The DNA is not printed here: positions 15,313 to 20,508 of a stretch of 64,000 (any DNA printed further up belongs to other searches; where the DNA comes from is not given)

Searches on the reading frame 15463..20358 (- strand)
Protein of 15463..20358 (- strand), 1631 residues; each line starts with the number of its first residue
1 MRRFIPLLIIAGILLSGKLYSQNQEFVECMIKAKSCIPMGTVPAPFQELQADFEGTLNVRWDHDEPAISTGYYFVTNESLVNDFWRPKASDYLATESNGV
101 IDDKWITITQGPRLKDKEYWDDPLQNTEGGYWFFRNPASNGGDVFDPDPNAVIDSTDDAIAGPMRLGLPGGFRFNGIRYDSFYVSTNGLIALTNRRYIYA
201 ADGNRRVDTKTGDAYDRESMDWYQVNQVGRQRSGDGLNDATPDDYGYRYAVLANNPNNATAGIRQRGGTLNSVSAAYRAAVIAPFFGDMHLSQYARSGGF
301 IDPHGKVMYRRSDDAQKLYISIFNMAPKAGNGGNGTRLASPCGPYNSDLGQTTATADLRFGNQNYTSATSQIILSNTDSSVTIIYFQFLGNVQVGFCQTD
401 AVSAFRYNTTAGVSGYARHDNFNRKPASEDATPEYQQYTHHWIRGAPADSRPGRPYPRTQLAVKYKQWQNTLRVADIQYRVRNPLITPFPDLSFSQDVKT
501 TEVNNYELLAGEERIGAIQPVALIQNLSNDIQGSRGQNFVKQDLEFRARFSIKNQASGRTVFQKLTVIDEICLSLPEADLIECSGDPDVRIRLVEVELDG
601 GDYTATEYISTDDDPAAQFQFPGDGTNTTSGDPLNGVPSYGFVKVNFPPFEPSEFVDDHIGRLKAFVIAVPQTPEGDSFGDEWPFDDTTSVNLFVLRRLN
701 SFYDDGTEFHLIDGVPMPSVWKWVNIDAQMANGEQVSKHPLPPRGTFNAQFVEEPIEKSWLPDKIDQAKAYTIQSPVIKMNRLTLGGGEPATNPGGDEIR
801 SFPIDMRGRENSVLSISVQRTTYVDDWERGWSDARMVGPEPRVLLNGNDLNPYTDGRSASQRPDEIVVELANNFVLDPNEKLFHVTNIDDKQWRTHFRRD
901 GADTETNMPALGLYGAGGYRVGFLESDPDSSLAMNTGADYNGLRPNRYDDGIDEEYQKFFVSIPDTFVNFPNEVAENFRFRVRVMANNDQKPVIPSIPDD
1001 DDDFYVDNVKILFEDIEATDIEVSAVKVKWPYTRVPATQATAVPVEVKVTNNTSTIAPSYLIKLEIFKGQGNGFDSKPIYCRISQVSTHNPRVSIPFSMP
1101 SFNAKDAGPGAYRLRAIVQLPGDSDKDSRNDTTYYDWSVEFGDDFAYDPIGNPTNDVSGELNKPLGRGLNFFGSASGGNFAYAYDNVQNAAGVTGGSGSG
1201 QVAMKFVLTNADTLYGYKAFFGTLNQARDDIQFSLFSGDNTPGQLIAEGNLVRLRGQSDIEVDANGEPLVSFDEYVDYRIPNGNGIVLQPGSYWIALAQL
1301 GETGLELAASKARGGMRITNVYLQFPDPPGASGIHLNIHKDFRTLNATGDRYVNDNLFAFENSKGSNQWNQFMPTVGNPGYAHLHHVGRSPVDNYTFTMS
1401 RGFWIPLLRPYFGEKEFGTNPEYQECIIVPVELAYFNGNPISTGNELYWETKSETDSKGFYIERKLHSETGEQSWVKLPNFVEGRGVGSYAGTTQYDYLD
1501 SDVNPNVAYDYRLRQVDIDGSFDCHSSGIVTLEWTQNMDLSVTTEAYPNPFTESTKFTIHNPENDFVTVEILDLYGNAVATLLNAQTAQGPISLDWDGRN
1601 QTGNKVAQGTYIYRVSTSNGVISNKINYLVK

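Call 45: search_protein_families(library=pfam, proteins=[window:15463-20358:-], max_evalue=0.001)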
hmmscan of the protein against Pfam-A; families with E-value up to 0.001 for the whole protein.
window:15463-20358:- (1631 aa): 3 families
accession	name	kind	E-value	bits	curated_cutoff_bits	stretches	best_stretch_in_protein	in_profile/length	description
PF13860.13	FlgD_ig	-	5.3e-11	42.8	27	1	1556-1620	11-78/79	FlgD Ig-like domain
PF18962.6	Por_Secre_tail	-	0.00016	22.3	27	1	1547-1626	2-73/75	Secretion system C-terminal sorting domain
PF13585.12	CHU_C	-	0.00031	21.3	27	1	1557-1629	18-84/86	CHU_C Type IX secretion signal domain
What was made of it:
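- On T9SS cargo (applies to g3): The window holds another protein with a T9SS-tail-like end (15463-20358; call 45) but no machinery gene that I identified.
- Another protein with a T9SS-tail-like end lies in the window at 15463-20358 (FlgD_ig above threshold, Por_Secre_tail just below; call 45).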
